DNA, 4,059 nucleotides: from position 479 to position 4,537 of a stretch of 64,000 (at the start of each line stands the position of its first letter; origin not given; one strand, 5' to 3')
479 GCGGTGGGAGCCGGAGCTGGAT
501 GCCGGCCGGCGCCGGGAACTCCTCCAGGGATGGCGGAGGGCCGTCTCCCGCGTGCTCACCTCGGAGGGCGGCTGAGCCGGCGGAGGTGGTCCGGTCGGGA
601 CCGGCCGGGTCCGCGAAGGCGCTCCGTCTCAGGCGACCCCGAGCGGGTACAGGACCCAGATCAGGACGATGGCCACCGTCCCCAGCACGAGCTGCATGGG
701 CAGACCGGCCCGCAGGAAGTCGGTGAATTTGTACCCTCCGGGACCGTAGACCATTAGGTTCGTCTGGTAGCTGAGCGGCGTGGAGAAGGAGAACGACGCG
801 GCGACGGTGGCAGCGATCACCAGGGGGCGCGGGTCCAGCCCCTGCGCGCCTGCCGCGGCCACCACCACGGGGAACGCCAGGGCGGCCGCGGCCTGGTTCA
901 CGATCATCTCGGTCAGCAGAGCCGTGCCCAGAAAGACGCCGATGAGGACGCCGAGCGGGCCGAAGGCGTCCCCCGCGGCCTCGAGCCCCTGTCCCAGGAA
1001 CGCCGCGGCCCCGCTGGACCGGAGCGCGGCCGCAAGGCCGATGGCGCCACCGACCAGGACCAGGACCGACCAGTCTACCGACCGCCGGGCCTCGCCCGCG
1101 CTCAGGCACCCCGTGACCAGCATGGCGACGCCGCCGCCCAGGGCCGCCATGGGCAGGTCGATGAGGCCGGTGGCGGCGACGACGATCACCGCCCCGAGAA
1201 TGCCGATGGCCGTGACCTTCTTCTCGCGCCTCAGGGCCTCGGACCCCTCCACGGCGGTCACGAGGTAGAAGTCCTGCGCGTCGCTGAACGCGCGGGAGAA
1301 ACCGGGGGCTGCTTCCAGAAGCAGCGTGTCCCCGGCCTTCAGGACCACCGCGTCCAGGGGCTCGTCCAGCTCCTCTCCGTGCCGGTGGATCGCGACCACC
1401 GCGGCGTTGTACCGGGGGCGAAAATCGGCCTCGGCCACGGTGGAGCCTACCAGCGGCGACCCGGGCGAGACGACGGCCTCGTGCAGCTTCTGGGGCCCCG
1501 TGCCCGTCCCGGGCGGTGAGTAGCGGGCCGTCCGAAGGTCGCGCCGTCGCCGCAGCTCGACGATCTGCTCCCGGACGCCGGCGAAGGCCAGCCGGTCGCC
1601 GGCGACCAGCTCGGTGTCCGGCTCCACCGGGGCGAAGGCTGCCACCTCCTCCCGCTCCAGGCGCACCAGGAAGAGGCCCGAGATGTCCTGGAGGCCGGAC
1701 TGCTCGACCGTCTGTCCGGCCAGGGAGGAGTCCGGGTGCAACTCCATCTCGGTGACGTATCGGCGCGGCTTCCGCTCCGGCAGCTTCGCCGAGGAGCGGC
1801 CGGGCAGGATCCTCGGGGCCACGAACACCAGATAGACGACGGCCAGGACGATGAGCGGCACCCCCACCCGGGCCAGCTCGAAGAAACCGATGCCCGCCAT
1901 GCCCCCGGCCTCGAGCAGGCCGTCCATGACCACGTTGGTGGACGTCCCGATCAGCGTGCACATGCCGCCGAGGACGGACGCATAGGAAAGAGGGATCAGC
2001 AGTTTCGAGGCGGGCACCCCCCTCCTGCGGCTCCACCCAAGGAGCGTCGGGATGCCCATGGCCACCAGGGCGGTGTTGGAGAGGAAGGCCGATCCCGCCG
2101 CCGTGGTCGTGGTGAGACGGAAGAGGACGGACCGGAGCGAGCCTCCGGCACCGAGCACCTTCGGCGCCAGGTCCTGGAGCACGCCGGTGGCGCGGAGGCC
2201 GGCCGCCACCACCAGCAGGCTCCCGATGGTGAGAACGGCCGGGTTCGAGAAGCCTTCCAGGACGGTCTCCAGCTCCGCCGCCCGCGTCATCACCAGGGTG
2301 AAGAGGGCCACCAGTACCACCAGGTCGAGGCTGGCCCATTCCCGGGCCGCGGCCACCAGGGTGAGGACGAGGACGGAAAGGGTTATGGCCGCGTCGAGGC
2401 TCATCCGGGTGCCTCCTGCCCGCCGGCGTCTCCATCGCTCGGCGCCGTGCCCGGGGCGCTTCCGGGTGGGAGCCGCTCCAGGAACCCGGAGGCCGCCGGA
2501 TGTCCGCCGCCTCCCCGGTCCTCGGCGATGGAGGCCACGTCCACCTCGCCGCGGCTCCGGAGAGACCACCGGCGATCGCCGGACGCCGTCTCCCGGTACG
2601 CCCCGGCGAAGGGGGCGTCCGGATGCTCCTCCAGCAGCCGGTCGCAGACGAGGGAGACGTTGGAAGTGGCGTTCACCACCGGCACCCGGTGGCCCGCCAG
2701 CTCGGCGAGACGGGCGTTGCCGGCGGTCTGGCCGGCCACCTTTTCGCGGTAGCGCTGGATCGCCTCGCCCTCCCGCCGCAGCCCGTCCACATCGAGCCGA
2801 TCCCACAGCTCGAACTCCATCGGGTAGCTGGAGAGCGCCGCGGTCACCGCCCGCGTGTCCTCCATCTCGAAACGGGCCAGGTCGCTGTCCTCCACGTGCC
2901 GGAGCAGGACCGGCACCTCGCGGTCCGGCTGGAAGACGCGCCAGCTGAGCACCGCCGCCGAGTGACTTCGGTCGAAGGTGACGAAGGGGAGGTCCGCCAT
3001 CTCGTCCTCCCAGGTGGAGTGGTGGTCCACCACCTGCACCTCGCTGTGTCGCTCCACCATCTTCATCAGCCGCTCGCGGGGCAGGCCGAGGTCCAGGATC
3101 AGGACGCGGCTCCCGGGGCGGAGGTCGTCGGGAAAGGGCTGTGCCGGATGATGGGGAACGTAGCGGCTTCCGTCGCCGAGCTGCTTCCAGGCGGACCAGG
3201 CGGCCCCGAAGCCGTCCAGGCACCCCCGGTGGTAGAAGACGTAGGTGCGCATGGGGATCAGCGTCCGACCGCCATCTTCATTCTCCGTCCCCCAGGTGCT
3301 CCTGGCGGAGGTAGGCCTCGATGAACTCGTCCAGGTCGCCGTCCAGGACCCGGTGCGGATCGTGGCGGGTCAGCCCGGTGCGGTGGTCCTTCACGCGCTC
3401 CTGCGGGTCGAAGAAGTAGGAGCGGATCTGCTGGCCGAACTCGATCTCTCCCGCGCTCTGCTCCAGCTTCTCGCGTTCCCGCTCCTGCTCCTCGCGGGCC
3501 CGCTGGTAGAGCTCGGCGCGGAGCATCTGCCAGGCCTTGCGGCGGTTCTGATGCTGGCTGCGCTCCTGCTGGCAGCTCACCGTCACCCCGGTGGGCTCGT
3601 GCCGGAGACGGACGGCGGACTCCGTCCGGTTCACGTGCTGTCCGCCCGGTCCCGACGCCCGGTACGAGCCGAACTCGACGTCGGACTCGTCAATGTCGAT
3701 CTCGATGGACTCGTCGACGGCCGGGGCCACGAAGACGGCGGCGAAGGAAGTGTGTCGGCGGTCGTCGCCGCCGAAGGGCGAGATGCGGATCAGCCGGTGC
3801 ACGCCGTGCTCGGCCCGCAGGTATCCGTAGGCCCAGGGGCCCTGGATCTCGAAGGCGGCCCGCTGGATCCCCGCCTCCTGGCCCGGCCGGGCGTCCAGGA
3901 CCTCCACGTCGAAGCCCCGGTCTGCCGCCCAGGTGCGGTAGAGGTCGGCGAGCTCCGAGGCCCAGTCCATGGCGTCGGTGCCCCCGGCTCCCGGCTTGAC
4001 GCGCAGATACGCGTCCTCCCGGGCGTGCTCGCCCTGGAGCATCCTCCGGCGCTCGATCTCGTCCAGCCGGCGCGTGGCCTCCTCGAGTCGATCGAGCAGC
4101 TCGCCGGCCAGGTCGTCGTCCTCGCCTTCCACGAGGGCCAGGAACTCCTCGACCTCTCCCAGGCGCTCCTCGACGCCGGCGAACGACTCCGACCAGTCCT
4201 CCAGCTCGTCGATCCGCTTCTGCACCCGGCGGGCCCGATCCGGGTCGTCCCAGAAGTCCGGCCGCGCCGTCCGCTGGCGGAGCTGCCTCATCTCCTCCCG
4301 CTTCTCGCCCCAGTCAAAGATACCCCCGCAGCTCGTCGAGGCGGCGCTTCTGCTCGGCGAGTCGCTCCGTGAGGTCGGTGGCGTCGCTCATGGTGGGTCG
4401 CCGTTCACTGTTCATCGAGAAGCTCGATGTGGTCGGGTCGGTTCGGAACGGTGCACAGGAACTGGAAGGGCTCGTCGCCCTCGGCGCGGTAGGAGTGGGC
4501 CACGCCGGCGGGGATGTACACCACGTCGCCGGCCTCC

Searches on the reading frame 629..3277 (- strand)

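Call 59: search_protein_families(library=pfam, proteins=[window:629-3277:-], max_evalue=0.001)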
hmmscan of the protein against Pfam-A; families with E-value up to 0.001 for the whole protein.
window:629-3277:- (882 aa): 3 families
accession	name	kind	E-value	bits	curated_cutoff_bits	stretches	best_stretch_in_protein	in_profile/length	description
PF03600.22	CitMHS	-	2.7e-68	231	31.9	1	308-826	2-336/336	Citrate transporter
PF02080.26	TrkA_C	-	2.6e-23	82.1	27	2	598-656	1-58/71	TrkA-C domain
PF00939.25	Na_sulph_symp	-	3.3e-14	53.2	27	1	684-873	268-462/472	Sodium:sulfate symporter transmembrane region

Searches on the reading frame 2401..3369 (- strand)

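Call 58: search_protein_families(library=pfam, proteins=[window:2401-3369:-], max_evalue=0.001)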
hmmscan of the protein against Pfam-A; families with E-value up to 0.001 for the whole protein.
window:2401-3369:- (322 aa): 1 family
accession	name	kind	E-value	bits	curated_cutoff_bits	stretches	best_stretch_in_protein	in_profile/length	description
PF02272.25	DHHA1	-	0.00093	20.1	25.9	0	241-296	21-81/102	DHHA1 domain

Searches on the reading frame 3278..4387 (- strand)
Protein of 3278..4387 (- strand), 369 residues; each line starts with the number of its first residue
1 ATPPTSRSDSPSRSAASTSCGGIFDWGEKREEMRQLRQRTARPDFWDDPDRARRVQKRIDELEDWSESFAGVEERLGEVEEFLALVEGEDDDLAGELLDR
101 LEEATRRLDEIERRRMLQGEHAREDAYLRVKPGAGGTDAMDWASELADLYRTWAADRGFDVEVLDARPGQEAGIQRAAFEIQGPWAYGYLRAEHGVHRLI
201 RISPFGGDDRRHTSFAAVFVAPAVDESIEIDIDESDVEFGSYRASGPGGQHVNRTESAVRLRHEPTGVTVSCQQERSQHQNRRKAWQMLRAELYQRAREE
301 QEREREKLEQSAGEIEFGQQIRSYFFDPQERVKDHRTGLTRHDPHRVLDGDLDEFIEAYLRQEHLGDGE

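Call 58: search_protein_families(library=pfam, proteins=[window:3278-4387:-], max_evalue=0.001)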
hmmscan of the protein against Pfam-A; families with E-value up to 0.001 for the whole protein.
window:3278-4387:- (369 aa): 2 families
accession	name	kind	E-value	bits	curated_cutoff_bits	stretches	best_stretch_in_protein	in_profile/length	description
PF03462.23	PCRF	-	1.4e-49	169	24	1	30-218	2-194/194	PCRF domain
PF00472.26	RF-1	-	6.7e-41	139.3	35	1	227-336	2-116/116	RF-1 domain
